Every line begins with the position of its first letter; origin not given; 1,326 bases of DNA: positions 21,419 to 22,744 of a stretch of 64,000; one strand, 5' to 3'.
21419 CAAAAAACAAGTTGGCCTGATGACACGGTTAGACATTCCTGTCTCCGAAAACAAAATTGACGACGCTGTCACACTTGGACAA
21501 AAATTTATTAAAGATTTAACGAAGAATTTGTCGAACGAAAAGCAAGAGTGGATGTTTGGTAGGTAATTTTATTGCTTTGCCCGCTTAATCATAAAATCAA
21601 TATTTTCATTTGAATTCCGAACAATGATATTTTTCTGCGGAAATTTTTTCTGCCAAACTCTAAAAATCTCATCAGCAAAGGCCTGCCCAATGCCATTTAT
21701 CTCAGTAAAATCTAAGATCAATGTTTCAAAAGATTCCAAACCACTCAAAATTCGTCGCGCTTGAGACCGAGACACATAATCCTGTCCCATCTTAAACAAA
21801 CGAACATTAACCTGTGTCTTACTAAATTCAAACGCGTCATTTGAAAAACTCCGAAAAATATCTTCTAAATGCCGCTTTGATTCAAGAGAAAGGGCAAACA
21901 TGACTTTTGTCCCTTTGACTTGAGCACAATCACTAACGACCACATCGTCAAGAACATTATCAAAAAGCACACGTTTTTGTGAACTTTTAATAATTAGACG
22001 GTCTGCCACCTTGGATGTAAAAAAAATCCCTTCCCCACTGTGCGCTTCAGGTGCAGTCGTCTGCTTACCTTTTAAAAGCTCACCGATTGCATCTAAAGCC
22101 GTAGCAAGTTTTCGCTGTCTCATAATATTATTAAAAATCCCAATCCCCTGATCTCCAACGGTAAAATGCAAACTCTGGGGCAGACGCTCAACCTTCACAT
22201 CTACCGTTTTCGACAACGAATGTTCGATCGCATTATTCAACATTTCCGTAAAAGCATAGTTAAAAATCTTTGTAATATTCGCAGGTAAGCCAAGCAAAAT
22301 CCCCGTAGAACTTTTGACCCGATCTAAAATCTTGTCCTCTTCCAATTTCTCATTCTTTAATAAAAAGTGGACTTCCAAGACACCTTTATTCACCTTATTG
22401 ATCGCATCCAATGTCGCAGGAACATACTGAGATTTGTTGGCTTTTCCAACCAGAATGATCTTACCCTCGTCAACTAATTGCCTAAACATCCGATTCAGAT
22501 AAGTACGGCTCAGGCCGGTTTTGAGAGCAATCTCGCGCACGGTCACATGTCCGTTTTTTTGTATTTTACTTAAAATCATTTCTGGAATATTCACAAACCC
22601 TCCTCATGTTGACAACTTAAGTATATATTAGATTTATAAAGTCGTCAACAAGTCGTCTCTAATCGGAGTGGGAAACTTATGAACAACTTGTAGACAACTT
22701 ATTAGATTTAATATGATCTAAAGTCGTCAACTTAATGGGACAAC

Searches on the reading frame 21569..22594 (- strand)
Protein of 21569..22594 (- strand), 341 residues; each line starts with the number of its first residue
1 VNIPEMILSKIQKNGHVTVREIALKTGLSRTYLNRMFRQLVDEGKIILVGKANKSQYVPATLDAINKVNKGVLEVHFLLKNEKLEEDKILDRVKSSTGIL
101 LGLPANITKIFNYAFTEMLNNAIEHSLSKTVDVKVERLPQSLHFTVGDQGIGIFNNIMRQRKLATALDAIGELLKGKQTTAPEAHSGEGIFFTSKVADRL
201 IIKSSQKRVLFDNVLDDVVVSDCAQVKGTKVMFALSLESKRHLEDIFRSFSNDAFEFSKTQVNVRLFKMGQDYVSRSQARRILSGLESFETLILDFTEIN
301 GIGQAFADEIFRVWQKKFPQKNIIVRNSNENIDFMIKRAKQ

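Call 80: search_protein_families(library=pfam, proteins=[window:21569-22594:-], max_evalue=0.01)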
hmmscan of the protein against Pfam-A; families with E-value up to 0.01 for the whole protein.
window:21569-22594:- (341 aa): 12 families
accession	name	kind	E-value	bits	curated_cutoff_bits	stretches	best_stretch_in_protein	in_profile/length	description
PF14213.11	DUF4325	-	8.2e-15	54.7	23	1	278-332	1-63/64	STAS-like domain of unknown function (DUF4325)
PF13581.12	HATPase_c_2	-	1.4e-08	35.3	27.4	1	102-206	23-118/127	Histidine kinase-like ATPase domain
PF13412.12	HTH_24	-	2.1e-08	34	21.9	1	7-46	8-47/48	Winged helix-turn-helix DNA-binding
PF02518.31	HATPase_c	-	6.5e-06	27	26.4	1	114-236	9-108/111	Histidine kinase-, DNA gyrase B-, and HSP90-like ATPase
PF09339.16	HTH_IclR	-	0.001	19.2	22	0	14-44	16-46/52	IclR helix-turn-helix domain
PF12802.13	MarR_2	-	0.0017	18.9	27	1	7-44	10-48/61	MarR family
PF01047.28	MarR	-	0.0017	18.6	24.6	1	7-44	8-45/59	MarR family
PF13338.12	AbiEi_4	-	0.0022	18.5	25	0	13-39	10-31/49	Transcriptional regulator, AbiEi antitoxin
PF19776.5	DUF6262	-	0.0028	18.3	29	0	7-44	24-63/110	Family of unknown function (DUF6262)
PF02082.26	Rrf2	-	0.0046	17.6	30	1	7-45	14-52/132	Iron-dependent Transcriptional regulator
PF01978.25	TrmB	-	0.0059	16.9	25.6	0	13-50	19-56/68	Sugar-specific transcriptional regulator TrmB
PF00165.29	HTH_AraC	-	0.009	16.6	26.6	0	17-41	9-33/42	Bacterial regulatory helix-turn-helix proteins, AraC family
